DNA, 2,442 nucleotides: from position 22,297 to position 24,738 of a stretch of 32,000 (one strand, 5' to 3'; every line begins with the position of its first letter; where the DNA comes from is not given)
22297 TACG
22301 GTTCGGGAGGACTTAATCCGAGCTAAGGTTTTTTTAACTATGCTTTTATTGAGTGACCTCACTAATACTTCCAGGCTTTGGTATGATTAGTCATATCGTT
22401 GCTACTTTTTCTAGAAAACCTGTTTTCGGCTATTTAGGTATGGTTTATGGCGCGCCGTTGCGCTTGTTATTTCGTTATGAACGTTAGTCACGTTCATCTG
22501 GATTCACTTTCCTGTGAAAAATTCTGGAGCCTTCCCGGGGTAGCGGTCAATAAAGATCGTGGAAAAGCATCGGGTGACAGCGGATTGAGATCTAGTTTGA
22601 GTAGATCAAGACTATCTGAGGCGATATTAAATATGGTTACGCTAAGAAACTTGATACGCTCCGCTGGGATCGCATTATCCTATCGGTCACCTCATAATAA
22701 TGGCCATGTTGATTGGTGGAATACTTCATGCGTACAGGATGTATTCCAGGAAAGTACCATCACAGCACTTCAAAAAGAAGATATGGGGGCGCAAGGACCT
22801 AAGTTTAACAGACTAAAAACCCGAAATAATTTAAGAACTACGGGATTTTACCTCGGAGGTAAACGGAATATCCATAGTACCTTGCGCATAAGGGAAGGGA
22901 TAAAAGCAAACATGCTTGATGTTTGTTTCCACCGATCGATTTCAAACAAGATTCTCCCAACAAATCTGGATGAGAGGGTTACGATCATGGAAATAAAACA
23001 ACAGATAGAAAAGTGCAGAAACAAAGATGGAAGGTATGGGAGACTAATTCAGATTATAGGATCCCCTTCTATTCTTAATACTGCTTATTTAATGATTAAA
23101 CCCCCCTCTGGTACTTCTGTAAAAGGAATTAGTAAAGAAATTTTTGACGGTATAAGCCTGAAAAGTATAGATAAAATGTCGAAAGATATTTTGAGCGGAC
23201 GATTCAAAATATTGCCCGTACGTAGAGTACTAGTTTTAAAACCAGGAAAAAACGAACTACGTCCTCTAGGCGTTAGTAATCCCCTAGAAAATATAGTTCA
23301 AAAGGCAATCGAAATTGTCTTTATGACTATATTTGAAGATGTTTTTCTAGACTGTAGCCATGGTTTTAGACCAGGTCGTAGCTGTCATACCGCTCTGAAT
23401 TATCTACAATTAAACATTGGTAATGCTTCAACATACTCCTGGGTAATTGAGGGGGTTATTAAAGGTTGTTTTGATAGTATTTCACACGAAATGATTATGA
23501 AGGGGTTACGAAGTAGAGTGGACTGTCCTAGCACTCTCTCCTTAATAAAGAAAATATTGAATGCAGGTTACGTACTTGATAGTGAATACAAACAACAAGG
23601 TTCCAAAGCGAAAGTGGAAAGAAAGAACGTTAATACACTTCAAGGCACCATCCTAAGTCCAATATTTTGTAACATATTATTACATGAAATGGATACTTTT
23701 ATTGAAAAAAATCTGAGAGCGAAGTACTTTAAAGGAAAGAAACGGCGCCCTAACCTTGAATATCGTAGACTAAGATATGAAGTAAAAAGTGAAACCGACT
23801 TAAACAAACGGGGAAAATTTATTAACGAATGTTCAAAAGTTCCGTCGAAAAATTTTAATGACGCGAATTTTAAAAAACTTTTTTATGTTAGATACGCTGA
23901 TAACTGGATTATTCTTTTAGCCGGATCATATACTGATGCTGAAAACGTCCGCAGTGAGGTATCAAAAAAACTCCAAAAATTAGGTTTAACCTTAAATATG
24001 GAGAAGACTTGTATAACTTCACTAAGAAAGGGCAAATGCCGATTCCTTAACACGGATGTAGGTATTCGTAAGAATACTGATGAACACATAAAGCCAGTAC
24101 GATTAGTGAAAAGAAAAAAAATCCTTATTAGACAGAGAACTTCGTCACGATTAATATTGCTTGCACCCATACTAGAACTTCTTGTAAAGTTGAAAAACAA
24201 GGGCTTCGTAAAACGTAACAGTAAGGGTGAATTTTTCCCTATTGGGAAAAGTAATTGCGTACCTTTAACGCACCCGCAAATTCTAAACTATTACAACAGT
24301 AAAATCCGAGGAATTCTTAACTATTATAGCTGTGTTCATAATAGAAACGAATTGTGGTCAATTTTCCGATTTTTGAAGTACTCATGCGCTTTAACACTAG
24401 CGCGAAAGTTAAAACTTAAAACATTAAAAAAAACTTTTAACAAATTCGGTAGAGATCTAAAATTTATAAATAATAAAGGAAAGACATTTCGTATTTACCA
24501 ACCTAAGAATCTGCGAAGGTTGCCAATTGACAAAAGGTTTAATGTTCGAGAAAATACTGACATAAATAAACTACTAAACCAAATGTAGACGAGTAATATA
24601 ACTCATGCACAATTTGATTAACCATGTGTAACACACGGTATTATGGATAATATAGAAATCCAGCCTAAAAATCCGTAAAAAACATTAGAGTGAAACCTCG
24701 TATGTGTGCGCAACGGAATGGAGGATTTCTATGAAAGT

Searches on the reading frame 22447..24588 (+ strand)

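Call 23: search_protein_families(library=pfam, proteins=[window:22447-24588:+], max_evalue=0.001)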
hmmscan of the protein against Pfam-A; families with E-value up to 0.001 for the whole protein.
window:22447-24588:+ (713 aa): 2 families
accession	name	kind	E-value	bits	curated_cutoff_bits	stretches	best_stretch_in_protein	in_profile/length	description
PF01348.27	Intron_maturas2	-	4.3e-26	92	20.8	1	567-679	2-104/140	Type II intron maturase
PF00078.32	RVT_1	-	5.4e-23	82.2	29.6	1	264-534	2-201/205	Reverse transcriptase (RNA-dependent DNA polymerase)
